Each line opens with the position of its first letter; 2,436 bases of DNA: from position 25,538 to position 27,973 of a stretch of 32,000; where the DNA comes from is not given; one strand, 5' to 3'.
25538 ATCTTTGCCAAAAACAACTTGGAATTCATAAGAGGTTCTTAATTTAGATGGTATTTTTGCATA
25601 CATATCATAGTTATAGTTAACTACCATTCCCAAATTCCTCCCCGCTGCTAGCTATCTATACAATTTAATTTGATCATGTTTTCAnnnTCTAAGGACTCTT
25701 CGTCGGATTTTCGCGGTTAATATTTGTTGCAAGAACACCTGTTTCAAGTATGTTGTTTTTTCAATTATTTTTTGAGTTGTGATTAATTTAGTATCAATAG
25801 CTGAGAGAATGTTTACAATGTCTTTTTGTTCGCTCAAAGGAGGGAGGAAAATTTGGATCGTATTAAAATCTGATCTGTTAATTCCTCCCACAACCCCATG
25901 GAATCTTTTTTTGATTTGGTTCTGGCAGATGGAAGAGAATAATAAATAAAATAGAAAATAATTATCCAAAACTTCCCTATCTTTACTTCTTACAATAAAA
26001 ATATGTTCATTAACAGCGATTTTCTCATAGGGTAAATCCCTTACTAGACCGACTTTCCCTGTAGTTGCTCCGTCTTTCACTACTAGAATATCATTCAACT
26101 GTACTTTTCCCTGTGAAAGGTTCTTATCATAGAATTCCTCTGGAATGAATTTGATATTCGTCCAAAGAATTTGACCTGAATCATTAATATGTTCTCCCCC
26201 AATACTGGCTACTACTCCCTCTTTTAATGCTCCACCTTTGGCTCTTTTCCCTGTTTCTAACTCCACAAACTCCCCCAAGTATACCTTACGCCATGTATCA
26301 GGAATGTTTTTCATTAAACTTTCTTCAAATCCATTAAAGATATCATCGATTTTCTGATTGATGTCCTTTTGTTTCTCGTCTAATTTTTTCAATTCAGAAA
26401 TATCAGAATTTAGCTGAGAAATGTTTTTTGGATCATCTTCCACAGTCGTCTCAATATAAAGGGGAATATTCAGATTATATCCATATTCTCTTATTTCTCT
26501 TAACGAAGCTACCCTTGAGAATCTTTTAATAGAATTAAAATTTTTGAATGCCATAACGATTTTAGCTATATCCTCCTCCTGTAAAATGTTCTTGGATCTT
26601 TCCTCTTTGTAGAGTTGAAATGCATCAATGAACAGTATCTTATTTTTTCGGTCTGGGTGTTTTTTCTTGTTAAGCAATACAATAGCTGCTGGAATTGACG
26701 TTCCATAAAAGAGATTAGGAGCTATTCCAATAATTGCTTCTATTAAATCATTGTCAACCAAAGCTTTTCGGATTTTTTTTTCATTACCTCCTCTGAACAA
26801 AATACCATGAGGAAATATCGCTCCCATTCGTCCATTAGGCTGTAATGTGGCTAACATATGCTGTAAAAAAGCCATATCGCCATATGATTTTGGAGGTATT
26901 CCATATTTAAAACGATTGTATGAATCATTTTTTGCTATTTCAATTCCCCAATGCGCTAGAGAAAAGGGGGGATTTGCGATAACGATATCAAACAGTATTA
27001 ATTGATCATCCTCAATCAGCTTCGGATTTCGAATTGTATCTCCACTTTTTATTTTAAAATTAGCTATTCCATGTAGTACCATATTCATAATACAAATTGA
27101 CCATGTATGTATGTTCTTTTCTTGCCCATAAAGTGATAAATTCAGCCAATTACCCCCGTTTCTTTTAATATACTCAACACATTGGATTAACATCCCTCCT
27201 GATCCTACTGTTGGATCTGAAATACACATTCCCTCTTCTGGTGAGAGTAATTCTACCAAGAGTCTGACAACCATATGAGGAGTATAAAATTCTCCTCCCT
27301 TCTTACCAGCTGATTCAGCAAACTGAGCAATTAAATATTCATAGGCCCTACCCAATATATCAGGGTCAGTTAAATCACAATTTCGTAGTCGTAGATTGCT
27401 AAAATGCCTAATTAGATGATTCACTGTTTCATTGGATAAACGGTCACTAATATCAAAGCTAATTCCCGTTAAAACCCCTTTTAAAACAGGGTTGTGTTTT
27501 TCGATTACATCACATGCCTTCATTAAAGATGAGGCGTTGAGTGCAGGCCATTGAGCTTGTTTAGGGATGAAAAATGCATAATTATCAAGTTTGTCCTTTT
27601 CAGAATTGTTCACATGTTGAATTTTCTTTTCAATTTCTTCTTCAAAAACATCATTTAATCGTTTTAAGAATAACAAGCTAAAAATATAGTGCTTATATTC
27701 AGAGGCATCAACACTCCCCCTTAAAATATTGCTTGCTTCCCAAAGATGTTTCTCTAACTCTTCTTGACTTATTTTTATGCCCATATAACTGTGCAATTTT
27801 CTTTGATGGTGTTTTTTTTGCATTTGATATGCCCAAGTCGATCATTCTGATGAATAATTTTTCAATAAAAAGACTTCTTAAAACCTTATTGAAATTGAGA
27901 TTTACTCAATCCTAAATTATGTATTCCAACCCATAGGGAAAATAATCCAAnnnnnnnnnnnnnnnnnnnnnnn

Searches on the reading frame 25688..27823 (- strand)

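Call 38: search_protein_families(library=pfam, proteins=[window:25688-27823:-], max_evalue=0.001)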
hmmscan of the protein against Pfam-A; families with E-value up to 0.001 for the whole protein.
window:25688-27823:- (712 aa): 4 families
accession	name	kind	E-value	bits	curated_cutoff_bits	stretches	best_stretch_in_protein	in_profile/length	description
PF02384.22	N6_Mtase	-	1.4e-103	347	20.4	1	153-463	2-309/311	N-6 DNA Methylase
PF12161.14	HsdM_N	-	2.6e-20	73.9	24.5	1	23-141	1-135/135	HsdM N-terminal domain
PF01420.25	Methylase_S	-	7.2e-17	62.5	22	1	508-688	1-164/168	Type I restriction modification DNA specificity domain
PF07669.17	Eco57I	-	2.5e-07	31.4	25.3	1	268-367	64-165/171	Eco57I restriction-modification methylase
